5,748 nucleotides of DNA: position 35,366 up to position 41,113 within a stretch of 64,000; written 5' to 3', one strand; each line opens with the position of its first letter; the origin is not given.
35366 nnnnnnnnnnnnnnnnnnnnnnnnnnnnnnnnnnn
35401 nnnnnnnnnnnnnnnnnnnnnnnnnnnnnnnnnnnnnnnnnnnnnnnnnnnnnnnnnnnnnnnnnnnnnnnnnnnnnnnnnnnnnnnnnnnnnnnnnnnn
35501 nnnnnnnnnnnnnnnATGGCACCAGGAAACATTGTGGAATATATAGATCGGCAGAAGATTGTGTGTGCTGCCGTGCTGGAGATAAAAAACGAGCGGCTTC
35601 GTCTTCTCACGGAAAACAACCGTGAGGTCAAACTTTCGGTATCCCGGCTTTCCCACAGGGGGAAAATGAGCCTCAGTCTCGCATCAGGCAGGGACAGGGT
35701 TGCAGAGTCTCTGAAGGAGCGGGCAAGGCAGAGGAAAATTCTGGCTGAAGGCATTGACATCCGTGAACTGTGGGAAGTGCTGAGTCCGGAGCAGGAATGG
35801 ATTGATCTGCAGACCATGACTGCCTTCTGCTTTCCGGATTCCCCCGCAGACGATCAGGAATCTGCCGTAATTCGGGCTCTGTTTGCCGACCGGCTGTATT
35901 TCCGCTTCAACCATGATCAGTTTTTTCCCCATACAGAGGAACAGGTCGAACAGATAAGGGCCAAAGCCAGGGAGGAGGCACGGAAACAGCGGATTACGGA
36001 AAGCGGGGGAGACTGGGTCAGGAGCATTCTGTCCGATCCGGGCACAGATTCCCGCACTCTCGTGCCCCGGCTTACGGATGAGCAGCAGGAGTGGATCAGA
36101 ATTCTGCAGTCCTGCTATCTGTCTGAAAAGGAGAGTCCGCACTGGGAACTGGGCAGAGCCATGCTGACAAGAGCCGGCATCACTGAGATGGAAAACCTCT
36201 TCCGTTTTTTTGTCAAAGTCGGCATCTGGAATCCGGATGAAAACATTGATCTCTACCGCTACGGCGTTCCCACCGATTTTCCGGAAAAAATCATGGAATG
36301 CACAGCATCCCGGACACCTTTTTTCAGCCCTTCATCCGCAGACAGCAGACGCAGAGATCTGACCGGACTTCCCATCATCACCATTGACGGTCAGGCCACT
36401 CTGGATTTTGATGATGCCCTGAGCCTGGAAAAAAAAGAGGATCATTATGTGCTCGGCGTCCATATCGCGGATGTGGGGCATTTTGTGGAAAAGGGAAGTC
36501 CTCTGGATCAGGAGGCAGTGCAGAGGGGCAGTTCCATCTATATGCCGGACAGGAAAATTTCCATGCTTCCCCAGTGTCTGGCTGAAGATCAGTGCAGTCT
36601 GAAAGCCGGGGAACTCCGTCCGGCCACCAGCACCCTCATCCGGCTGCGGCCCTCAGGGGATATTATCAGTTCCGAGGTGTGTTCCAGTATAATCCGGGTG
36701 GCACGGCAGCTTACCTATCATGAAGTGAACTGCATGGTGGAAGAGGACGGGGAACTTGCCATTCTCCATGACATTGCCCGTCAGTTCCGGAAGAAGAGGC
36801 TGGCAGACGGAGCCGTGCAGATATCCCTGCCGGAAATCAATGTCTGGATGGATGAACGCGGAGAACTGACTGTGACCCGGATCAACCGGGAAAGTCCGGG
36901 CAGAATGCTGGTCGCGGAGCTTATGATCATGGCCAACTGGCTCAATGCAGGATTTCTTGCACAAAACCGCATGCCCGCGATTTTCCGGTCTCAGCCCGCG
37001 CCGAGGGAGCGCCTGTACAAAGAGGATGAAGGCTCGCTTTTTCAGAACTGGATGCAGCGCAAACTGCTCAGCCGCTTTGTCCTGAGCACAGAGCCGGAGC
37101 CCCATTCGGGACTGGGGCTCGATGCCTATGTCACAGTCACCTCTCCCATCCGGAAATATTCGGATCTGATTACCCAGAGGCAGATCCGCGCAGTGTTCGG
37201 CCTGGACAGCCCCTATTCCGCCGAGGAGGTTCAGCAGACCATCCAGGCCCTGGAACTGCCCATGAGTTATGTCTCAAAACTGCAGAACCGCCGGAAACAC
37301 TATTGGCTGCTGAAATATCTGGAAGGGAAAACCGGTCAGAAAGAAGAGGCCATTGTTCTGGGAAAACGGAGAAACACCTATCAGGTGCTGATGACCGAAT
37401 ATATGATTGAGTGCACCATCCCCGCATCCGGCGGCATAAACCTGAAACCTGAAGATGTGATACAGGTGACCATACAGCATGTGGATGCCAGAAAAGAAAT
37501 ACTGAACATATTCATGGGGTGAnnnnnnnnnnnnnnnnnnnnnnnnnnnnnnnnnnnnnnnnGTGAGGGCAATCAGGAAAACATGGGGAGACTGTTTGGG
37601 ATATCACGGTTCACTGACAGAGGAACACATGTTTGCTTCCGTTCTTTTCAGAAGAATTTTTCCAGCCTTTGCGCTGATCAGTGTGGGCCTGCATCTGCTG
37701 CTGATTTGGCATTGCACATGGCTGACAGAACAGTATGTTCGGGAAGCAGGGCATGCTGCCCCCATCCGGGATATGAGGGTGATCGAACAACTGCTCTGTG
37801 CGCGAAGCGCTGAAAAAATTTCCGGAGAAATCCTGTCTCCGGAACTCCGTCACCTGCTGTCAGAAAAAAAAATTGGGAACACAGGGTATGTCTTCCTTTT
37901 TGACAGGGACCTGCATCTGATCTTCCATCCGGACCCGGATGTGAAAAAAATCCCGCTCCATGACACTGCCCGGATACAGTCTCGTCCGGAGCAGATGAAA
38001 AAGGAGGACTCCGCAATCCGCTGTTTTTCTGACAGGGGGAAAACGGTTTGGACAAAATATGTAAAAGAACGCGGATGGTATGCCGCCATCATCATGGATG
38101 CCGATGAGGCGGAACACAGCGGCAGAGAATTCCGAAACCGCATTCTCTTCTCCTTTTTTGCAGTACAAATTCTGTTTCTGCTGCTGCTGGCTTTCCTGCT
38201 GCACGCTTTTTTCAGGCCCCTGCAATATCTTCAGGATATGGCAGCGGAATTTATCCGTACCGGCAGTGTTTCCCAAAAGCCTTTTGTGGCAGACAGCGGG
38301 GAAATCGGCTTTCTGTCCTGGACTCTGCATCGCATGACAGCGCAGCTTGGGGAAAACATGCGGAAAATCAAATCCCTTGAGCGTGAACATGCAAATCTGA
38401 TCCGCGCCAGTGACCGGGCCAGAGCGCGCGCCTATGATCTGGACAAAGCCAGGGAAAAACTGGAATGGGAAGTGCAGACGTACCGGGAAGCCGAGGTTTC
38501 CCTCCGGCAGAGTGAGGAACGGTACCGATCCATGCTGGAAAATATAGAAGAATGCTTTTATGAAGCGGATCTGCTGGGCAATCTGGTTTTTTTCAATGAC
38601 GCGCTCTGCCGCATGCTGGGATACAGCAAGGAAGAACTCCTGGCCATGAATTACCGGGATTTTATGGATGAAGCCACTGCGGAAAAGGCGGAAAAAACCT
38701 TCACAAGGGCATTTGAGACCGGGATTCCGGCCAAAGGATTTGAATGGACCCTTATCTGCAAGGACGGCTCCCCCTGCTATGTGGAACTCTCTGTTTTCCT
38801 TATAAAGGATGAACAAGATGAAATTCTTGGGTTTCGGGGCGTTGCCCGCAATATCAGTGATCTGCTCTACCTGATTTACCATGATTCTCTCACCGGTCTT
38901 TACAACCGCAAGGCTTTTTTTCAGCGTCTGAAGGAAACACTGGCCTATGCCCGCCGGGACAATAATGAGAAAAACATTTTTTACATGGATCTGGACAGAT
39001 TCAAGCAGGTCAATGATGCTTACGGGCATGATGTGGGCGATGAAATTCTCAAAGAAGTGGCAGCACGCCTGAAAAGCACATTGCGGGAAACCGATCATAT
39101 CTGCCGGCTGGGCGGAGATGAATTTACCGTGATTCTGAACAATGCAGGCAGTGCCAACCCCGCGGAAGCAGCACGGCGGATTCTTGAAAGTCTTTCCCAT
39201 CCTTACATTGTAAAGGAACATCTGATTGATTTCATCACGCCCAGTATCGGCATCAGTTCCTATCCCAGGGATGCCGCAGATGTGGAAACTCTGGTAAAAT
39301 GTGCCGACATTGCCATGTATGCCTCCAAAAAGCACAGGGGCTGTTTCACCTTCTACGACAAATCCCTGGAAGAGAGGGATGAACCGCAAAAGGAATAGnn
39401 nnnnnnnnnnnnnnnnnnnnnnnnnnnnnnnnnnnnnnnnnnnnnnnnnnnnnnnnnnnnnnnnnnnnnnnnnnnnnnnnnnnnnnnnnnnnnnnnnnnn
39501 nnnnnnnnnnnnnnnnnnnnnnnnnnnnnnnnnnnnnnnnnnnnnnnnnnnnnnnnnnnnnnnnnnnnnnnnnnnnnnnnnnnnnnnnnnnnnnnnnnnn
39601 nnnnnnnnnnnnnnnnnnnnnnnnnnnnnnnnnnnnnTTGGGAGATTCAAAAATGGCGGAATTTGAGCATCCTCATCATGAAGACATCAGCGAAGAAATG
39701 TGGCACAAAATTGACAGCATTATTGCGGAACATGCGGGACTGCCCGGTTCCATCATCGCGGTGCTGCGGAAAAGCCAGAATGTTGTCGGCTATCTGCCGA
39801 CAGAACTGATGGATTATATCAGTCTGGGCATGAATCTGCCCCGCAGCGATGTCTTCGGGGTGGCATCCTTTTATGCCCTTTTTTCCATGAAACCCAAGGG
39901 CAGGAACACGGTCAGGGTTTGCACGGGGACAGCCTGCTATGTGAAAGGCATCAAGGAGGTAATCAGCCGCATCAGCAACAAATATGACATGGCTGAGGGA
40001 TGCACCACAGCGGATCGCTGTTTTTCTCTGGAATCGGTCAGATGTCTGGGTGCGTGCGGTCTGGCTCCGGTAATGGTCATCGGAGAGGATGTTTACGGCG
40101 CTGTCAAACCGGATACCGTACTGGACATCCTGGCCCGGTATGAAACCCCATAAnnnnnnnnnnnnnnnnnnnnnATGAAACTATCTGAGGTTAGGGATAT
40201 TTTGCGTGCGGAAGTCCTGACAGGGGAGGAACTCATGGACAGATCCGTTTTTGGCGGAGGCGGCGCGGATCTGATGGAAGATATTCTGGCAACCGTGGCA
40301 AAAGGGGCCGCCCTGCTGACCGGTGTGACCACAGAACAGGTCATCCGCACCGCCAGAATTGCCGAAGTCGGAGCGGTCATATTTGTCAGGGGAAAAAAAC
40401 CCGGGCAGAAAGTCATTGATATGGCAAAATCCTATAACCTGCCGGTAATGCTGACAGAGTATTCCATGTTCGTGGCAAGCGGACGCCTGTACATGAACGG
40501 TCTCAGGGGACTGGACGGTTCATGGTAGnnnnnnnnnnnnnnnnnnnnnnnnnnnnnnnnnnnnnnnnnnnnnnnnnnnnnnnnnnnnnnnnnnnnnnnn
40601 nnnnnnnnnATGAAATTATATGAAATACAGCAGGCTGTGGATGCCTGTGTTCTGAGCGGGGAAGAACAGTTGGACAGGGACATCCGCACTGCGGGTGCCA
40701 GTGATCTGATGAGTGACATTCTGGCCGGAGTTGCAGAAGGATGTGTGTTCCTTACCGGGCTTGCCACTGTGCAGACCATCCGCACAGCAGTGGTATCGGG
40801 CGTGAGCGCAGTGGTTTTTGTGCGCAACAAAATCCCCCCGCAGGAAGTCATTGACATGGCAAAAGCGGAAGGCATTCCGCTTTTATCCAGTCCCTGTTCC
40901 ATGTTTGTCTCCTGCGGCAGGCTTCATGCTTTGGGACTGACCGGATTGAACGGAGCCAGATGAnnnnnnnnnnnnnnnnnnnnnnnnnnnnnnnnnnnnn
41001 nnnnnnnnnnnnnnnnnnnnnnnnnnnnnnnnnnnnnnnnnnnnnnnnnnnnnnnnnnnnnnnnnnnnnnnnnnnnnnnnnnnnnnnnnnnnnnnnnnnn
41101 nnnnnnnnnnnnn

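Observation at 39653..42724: Orphan HydS-type sensory [FeFe]-hydrogenase signalling module without a catalytic hydrogenase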

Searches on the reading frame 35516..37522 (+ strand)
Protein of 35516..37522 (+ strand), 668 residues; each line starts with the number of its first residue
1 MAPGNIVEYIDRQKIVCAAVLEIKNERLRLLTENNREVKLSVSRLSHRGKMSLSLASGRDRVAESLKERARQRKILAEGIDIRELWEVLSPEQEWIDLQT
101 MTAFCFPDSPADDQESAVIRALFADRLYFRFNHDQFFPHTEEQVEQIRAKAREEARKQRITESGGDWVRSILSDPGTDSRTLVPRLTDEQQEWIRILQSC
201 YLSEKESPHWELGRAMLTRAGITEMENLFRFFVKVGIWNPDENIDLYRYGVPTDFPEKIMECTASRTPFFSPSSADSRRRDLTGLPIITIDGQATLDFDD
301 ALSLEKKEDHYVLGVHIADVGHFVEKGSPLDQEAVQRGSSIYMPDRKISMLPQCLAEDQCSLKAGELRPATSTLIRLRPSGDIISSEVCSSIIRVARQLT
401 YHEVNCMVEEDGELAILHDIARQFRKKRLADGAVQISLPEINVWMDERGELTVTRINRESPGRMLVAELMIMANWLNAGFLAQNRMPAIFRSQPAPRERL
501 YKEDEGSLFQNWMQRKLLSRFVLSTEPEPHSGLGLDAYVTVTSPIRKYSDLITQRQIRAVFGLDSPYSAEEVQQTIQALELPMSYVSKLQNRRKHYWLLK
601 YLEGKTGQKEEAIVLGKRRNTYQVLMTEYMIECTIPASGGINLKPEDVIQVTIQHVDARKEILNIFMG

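Call 3: search_protein_families(library=pfam, proteins=[window:35516-37522:+], max_evalue=0.01)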
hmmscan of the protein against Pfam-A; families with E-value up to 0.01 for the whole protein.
window:35516-37522:+ (668 aa): 4 families
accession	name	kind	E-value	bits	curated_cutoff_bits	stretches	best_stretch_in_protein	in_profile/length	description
PF00773.25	RNB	-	2.4e-79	267.4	29.3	1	279-560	1-323/326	RNB domain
PF23161.1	HTH_RNase_II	-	9.6e-15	55.6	24.7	1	144-244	1-95/95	Double HTH domain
PF25255.1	wH_RNase_II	-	0.002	18.7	27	1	82-143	15-78/78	Ribonuclease II, winged helix domain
PF20594.3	DUF6794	-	0.0072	16.7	27.1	0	184-242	14-70/83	Domain of unknown function (DUF6794)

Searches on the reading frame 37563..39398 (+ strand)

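Call 3: search_protein_families(library=pfam, proteins=[window:37563-39398:+], max_evalue=0.01)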
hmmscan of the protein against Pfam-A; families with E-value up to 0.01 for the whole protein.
window:37563-39398:+ (611 aa): 10 families
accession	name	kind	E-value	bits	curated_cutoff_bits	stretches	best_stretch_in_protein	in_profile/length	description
PF00990.26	GGDEF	-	2.5e-46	157.8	23.8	1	439-591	2-157/161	Diguanylate cyclase, GGDEF domain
PF13426.13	PAS_9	-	1.1e-17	64.6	27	1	331-433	3-103/103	PAS domain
PF00989.32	PAS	-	5.6e-13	49.3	22.6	1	319-431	1-113/113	PAS fold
PF08447.18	PAS_3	-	1.4e-10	41.8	25.6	1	342-428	2-89/89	PAS fold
PF08448.16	PAS_4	-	3.3e-07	31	23.1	1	325-433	1-107/110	PAS fold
PF13188.13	PAS_8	-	1.3e-05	25.3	21.8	1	319-374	1-53/65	PAS domain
PF08269.17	dCache_2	-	0.0003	20.5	26.5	1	93-135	192-235/298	Cache domain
PF17201.10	Cache_3-Cache_2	-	0.00043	20.1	27.7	1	94-185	190-291/299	Cache 3/Cache 2 fusion domain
PF17853.6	GGDEF_2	-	0.0066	17.1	24.5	0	492-576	34-105/116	GGDEF-like domain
PF02743.24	dCache_1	-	0.007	16.4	45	0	95-130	155-186/240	Cache domain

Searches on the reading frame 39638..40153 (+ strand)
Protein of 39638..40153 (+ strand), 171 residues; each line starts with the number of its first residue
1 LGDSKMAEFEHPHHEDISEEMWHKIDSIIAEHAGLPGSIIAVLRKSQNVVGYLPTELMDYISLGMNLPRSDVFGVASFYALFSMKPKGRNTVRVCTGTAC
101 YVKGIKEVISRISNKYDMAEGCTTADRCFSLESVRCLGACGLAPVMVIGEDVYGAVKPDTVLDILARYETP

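Call 3: search_protein_families(library=pfam, proteins=[window:39638-40153:+], max_evalue=0.01)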
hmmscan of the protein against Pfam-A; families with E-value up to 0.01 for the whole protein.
window:39638-40153:+ (171 aa): 1 family
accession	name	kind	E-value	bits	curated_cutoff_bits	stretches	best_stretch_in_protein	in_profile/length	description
PF01257.25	2Fe-2S_thioredx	-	6.1e-45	153.1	24.8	1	25-168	1-144/145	Thioredoxin-like [2Fe-2S] ferredoxin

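Call 4: search_protein_families(library=ncbifam, proteins=[window:39638-40153:+], max_evalue=0.01)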
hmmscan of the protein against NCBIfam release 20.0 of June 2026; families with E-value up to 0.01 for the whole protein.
window:39638-40153:+ (171 aa): 9 families
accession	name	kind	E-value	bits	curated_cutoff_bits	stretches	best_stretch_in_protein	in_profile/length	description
NF005747.0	PRK07571.1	equivalog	2.8e-47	160.6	224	1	10-167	10-167/173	bidirectional hydrogenase complex protein HoxE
NF005722.0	PRK07539.1-2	equivalog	1.1e-37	129.6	141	1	16-168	4-156/157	NADH-quinone oxidoreductase subunit NuoE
NF004638.0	PRK05988.1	equivalog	3.4e-33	114.7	198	1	19-167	8-156/159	formate dehydrogenase subunit gamma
TIGR01958.1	nuoE_fam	subfamily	7.3e-33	113.8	142.4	1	38-169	17-148/148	NADH-quinone oxidoreductase subunit NuoE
NF005725.0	PRK07539.1-5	equivalog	4.9e-30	104.5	220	1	18-169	18-172/174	NADH-quinone oxidoreductase subunit NuoE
NF005721.0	PRK07539.1-1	equivalog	4.8e-25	88.4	308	1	10-165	19-174/292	NADH-quinone oxidoreductase subunit NuoE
NF005723.0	PRK07539.1-3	equivalog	1.2e-23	83.7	226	1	17-150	2-137/158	NADH-quinone oxidoreductase subunit NuoE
NF005724.0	PRK07539.1-4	equivalog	4.2e-22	79.1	280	1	38-169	41-173/240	NADH-quinone oxidoreductase subunit NuoE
NF009040.0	PRK12373.1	equivalog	1.6e-19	70.9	514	1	38-168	38-169/400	NADH-quinone oxidoreductase subunit E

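Call 67: search_solved_structures(query=window:39653-40153:+, max_evalue=0.00001, show_alignments=1)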
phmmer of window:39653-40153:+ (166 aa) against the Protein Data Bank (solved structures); distinct sequences matched with E-value up to 0.00001: 53.
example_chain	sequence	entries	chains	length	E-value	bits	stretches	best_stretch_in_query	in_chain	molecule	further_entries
7t2r_C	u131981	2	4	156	2.1e-40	141.4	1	17-164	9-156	NiFe hydrogenase subunit C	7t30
8a6t_C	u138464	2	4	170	3e-39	137.6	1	16-164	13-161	Electron bifurcating hydrogenase subunit HydC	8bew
7q4v_C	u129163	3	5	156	2.4e-38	134.7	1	19-163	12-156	Iron hydrogenase HydC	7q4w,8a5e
7p5h_C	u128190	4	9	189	3.3e-37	131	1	14-162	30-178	Fe-hydrogenase, subunit gamma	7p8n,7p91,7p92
9bov_C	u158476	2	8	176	2.8e-34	121.4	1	20-162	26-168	NADH dehydrogenase (Ubiquinone), 24 kDa subunit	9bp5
9n5u_C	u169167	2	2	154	8.1e-34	120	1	28-161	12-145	NfnC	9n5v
8oh5_A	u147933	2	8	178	1.1e-32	116.2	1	20-160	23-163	NAD-dependent formate dehydrogenase gamma subunit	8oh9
9mqx_C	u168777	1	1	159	1.9e-31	112.2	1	20-160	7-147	NADH:ubiquinone oxidoreductase 24 kD subunit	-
9ihp_E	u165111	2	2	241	7.8e-24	87.5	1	18-164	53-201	NUHM (24 kDa) subunit of mitochondrial NADH:ubiquinone oxidoreductase (Complex I)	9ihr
8b9z_E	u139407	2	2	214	3.9e-23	85.2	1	28-160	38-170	NADH dehydrogenase (Ubiquinone) 24 kDa subunit, isoform A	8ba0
6vw7_A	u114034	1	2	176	3.9e-23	85.2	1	19-152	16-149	NAD-dependent formate dehydrogenase gamma subunit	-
8esw_V2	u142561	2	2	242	5.4e-23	84.7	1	29-160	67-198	NADH dehydrogenase (Ubiquinone) 24 kDa subunit, isoform A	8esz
6vw8_A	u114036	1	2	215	6.7e-23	84.5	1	19-152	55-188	NAD-dependent formate dehydrogenase gamma subunit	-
6gcs_H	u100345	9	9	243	3.6e-22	82.1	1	15-160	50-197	24-KDA SUBUNIT (NUHM) | Subunit NUHM of NADH:Ubiquinone Oxidoreductase (Complex I)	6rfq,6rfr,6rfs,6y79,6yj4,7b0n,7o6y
9w2u_E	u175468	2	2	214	1.5e-21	80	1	11-160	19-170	NADH dehydrogenase [ubiquinone] flavoprotein 2, mitochondrial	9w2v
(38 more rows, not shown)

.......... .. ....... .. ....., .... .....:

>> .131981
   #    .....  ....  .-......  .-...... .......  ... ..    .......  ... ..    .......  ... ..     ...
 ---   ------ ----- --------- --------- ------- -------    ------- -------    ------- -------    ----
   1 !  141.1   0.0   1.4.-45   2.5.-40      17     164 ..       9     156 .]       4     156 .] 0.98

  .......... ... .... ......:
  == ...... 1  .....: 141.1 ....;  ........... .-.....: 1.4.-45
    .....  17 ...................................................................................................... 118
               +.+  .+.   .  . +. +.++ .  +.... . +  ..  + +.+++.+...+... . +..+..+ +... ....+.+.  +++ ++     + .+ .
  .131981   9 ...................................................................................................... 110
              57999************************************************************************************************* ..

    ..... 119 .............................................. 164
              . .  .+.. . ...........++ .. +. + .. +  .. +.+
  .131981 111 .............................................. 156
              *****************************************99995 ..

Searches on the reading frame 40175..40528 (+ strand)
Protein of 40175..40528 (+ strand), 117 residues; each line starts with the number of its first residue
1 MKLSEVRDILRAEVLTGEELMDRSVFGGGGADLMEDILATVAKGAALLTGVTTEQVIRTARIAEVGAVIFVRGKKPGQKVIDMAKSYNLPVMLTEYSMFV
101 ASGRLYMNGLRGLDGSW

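Call 3: search_protein_families(library=pfam, proteins=[window:40175-40528:+], max_evalue=0.01)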
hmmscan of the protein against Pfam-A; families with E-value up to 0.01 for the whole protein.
window:40175-40528:+ (117 aa): 3 families
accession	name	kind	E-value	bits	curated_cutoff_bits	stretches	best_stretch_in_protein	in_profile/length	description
PF07085.17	DRTGG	-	9e-09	35.6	25.2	1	5-104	1-101/105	DRTGG domain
PF07905.16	PucR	-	0.0069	17.1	33.5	0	9-96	7-103/118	Purine catabolism regulatory protein-like family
PF02603.21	Hpr_kinase_N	-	0.0088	16.5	24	0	63-97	79-113/125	HPr Serine kinase N terminus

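Call 4: search_protein_families(library=ncbifam, proteins=[window:40175-40528:+], max_evalue=0.01)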
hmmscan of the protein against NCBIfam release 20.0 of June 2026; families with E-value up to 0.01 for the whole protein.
window:40175-40528:+ (117 aa): 2 families
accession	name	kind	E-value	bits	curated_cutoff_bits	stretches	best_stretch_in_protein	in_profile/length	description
NF038279.1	TF_CBS_SpxR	exception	2.3e-05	23.3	600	1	4-101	74-170/427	CBS-HotDog domain-containing transcription factor SpxR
NF011443.0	PRK14869.1-5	equivalog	0.0015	17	335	1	5-103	143-241/546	putative manganese-dependent inorganic diphosphatase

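Call 66: search_solved_structures(query=window:40175-40528:+, max_evalue=1, show_alignments=1)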
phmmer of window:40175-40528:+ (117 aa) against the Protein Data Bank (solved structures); distinct sequences matched with E-value up to 1: 3.
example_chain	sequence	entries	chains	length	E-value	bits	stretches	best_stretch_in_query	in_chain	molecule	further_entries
2ioj_A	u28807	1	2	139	0.0092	19.7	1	3-105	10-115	Hypothetical protein AF_1212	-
3l2b_A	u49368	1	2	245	0.025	18.4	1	7-106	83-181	Probable manganase-dependent inorganic pyrophosphatase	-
3l31_A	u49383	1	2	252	0.027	18.3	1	7-106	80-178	Probable manganase-dependent inorganic pyrophosphatase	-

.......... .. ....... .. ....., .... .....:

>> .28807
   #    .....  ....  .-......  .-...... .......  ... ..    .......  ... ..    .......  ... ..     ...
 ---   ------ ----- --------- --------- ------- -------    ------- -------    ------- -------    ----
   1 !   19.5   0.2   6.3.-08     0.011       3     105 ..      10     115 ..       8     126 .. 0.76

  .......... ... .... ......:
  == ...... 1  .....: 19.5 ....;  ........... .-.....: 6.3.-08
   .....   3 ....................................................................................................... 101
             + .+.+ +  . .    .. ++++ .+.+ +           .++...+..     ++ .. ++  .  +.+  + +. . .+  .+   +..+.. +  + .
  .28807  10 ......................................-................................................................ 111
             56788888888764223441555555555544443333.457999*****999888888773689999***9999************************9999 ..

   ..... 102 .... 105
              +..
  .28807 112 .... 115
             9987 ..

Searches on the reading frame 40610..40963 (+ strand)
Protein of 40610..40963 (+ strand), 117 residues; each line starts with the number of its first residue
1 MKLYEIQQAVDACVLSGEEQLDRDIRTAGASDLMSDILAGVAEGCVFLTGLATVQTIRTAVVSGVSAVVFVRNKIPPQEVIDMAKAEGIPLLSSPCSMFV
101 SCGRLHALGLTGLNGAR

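Call 3: search_protein_families(library=pfam, proteins=[window:40610-40963:+], max_evalue=0.01)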
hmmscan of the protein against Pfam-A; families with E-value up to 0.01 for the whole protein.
window:40610-40963:+ (117 aa): 3 families
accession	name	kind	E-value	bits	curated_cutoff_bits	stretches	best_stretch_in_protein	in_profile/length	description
PF07905.16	PucR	-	1.6e-06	28.9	33.5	1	12-96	11-103/118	Purine catabolism regulatory protein-like family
PF07085.17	DRTGG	-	1.7e-05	25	25.2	1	5-99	1-96/105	DRTGG domain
PF02603.21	Hpr_kinase_N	-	0.00041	20.8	24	1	55-96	71-112/125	HPr Serine kinase N terminus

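Call 4: search_protein_families(library=ncbifam, proteins=[window:40610-40963:+], max_evalue=0.01)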
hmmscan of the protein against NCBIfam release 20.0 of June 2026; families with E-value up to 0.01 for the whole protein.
window:40610-40963:+ (117 aa): 0 families
